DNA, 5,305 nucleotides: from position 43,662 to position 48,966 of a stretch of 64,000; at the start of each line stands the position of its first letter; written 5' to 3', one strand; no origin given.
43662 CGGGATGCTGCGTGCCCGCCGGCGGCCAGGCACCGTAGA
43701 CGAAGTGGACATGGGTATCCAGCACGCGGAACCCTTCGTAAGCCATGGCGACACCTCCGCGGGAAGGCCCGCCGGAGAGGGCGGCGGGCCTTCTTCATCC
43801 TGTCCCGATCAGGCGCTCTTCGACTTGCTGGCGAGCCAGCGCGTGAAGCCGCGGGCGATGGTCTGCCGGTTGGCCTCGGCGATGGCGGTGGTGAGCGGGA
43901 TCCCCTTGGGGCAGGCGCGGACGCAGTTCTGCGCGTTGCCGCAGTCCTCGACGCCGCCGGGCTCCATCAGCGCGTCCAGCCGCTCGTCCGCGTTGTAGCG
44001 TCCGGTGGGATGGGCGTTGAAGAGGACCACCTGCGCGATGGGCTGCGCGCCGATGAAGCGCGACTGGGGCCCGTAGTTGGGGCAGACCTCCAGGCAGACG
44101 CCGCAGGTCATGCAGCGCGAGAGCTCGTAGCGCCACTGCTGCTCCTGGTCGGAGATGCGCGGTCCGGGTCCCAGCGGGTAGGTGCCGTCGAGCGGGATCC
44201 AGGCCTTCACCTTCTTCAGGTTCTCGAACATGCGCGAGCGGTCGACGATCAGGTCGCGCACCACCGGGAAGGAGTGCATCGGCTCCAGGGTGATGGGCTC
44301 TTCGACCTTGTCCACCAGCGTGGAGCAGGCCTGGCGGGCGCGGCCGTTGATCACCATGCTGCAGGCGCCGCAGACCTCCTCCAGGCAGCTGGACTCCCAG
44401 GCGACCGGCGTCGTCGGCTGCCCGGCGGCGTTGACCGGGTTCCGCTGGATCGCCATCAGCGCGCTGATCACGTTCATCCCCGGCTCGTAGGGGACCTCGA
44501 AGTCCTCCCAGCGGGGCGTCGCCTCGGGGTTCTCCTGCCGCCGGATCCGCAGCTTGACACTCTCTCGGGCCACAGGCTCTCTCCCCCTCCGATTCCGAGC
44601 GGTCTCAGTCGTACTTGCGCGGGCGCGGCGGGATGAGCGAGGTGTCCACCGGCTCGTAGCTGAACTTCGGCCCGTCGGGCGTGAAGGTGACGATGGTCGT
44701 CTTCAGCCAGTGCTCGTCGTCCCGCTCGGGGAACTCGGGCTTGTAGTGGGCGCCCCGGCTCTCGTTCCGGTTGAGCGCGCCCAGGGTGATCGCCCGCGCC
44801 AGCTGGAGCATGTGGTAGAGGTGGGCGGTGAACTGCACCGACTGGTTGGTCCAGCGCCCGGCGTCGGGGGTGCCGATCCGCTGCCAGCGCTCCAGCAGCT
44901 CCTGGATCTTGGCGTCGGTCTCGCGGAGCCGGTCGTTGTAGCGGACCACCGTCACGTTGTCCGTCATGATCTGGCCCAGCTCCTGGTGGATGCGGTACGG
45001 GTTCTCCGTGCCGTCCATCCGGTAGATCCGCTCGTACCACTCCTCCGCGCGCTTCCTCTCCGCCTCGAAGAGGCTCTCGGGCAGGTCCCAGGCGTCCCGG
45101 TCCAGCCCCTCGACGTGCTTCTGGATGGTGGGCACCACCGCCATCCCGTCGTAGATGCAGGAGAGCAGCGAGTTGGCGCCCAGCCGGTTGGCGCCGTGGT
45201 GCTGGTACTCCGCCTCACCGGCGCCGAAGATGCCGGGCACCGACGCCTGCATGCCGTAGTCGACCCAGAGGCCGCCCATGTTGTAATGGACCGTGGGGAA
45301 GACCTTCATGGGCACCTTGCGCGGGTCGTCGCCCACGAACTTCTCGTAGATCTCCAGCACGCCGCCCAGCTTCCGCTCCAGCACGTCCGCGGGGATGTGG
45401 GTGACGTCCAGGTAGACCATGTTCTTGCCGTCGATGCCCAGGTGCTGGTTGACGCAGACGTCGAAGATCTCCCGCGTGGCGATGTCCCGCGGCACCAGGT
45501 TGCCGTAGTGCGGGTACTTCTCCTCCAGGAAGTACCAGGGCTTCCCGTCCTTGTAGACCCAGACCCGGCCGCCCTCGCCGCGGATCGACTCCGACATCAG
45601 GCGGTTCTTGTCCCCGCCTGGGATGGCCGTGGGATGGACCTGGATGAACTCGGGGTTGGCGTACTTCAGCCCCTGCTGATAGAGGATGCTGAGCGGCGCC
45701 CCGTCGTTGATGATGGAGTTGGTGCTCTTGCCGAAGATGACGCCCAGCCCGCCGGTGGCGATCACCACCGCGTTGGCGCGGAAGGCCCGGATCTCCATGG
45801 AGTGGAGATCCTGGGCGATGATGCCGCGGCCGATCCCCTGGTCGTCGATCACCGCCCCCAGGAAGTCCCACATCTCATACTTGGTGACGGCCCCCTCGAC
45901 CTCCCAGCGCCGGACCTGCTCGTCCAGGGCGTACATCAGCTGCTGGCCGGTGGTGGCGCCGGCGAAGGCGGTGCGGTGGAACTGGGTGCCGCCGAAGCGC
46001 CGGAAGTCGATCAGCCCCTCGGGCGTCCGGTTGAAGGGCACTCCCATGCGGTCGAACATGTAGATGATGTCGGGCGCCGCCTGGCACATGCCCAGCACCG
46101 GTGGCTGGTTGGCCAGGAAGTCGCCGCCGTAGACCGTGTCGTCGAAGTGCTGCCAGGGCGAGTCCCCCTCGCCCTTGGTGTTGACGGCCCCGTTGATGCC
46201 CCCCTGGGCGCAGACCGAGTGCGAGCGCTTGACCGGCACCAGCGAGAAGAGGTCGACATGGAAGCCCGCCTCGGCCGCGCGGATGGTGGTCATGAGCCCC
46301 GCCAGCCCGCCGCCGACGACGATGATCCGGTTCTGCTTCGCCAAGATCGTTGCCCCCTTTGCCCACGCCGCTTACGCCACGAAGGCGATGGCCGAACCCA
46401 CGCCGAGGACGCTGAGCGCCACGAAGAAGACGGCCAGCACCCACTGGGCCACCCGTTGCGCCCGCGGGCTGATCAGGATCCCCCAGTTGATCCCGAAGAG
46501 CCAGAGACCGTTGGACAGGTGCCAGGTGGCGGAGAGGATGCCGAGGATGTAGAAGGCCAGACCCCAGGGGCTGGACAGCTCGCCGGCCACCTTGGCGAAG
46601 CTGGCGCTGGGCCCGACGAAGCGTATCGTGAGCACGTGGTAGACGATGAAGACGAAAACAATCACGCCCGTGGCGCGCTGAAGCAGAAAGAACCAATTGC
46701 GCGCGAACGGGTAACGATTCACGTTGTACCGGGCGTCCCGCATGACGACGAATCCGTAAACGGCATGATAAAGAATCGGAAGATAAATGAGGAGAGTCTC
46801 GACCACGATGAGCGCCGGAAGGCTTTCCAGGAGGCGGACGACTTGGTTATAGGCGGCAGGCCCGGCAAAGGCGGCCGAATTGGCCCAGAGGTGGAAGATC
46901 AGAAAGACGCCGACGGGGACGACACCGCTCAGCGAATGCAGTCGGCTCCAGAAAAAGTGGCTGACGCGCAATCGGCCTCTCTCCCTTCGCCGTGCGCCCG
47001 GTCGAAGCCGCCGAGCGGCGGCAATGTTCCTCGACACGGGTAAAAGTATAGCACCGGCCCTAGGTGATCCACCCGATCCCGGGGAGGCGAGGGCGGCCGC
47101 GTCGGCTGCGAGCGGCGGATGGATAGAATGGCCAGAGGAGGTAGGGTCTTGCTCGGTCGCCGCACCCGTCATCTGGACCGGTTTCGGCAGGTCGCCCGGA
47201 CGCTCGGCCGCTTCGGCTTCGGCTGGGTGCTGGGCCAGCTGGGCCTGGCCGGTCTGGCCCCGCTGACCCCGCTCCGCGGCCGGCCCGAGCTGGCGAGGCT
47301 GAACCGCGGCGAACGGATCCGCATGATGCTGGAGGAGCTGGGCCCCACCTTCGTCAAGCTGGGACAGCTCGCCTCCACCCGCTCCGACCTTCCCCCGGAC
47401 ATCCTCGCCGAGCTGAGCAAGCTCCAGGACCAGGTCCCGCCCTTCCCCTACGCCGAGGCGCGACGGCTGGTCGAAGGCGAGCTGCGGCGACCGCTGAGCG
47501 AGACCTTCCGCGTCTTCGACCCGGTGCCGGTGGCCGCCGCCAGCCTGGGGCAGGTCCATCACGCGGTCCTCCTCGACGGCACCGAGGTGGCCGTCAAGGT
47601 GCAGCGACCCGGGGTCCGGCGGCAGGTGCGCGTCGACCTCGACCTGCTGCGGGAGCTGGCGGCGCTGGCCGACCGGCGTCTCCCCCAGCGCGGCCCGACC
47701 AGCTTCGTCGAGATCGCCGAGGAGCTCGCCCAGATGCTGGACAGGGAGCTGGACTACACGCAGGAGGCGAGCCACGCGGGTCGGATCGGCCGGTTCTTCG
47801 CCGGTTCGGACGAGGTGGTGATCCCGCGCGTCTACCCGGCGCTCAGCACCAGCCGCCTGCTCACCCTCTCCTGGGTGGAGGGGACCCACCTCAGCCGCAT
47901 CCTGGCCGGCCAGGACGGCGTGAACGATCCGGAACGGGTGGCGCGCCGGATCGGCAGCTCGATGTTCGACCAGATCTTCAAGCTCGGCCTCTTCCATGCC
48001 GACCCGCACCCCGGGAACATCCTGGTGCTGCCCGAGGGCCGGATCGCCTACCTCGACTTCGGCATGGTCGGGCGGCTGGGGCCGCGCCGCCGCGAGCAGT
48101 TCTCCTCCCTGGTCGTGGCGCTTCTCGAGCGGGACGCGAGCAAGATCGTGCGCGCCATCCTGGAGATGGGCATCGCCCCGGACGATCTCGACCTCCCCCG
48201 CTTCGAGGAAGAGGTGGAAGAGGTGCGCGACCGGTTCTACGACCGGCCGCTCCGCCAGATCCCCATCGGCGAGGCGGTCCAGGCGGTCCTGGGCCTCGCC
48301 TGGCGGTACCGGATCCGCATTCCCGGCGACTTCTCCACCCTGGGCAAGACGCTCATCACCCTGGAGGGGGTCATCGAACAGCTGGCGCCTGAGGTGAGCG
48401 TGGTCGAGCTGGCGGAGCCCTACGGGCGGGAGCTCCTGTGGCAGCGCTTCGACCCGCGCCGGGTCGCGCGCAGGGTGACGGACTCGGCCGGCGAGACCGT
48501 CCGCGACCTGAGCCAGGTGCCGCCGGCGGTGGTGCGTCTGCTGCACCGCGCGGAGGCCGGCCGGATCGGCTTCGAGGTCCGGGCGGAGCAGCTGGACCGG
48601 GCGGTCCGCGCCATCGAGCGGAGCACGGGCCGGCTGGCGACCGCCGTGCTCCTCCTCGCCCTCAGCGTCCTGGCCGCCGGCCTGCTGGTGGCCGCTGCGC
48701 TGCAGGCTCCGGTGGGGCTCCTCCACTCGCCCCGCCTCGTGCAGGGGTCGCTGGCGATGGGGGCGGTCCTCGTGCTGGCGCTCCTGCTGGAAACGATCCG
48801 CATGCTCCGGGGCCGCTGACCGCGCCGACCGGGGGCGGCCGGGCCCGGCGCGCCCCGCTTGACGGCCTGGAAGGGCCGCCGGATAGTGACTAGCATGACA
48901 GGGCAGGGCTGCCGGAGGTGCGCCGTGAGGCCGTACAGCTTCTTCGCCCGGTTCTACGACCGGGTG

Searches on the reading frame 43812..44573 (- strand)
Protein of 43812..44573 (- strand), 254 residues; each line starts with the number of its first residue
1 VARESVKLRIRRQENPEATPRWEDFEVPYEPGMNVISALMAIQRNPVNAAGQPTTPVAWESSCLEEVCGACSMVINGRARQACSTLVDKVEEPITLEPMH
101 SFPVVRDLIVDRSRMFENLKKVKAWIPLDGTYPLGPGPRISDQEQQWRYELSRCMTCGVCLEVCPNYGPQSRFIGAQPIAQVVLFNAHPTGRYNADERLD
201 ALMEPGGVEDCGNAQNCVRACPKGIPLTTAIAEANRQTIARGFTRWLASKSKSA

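Call 47: search_protein_families(library=pfam, proteins=[window:43812-44573:-], max_evalue=0.001)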
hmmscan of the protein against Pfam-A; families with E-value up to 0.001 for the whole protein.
window:43812-44573:- (254 aa): 6 families
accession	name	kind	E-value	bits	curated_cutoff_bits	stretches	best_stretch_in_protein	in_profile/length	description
PF13085.11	Fer2_3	-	2.2e-33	114.9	27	1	7-117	1-107/107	2Fe-2S iron-sulfur cluster binding domain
PF13183.11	Fer4_8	-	7.7e-09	36.4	27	1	150-225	1-68/68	4Fe-4S dicluster domain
PF12838.12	Fer4_7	-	1.9e-08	35.1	27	1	143-165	27-49/52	4Fe-4S dicluster domain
PF13534.11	Fer4_17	-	3.8e-07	31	22.2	0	143-166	35-58/61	4Fe-4S dicluster domain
PF13187.11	Fer4_9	-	4.2e-07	30.3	27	0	142-166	21-49/52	4Fe-4S dicluster domain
PF13237.11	Fer4_10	-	1e-05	25.8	25.5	1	148-222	3-53/53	4Fe-4S dicluster domain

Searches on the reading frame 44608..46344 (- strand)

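Call 47: search_protein_families(library=pfam, proteins=[window:44608-46344:-], max_evalue=0.001)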
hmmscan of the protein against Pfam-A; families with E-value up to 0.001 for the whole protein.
window:44608-46344:- (579 aa): 4 families
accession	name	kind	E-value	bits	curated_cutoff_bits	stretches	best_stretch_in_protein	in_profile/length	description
PF00890.30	FAD_binding_2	-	5.9e-82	276.5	20.4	1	7-393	2-414/414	FAD binding domain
PF02910.25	Succ_DH_flav_C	-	5.5e-40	136.7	20.8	1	453-578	1-130/130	Fumarate reductase flavoprotein C-term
PF03486.20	HI0933_like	-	6.8e-05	22.9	50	0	6-34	2-30/244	HI0933-like protein Rossmann domain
PF01134.28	GIDA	-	0.00063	19.3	22.1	0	7-56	2-46/391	Glucose inhibited division protein A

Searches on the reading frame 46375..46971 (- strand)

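Call 47: search_protein_families(library=pfam, proteins=[window:46375-46971:-], max_evalue=0.001)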
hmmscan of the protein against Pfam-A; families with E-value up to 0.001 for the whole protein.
window:46375-46971:- (199 aa): 1 family
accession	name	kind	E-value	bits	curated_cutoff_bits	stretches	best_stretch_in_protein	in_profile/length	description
PF01127.27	Sdh_cyt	-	8.9e-16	58.5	25.8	2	93-187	21-119/122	Succinate dehydrogenase/Fumarate reductase transmembrane subunit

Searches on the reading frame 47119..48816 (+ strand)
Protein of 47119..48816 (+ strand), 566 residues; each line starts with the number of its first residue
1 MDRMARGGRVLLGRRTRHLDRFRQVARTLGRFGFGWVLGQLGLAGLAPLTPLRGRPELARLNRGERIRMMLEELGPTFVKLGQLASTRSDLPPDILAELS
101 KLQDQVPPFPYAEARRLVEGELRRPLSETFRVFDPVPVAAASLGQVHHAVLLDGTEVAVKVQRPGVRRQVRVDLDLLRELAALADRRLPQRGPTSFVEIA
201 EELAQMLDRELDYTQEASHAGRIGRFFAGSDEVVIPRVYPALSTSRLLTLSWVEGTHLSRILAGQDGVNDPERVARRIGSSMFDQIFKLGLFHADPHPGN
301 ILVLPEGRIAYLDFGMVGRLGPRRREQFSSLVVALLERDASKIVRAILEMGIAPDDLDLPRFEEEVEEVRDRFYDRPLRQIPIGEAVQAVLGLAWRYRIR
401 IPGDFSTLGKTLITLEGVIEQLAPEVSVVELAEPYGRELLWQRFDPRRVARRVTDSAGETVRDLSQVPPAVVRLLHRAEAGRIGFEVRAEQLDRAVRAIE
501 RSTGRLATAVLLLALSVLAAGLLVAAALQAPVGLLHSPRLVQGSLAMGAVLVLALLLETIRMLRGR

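Call 85: search_protein_families(library=pfam, proteins=[window:47119-48816:+], max_evalue=0.00001)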
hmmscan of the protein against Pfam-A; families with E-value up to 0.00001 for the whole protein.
window:47119-48816:+ (566 aa): 2 families
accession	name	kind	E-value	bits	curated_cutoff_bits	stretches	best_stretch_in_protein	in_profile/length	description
PF03109.22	ABC1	-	2.6e-73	246.6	22.9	1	101-345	1-242/244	ABC1 atypical kinase-like domain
PF01636.29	APH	-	7.4e-06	26.3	23.2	0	289-318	168-198/239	Phosphotransferase enzyme family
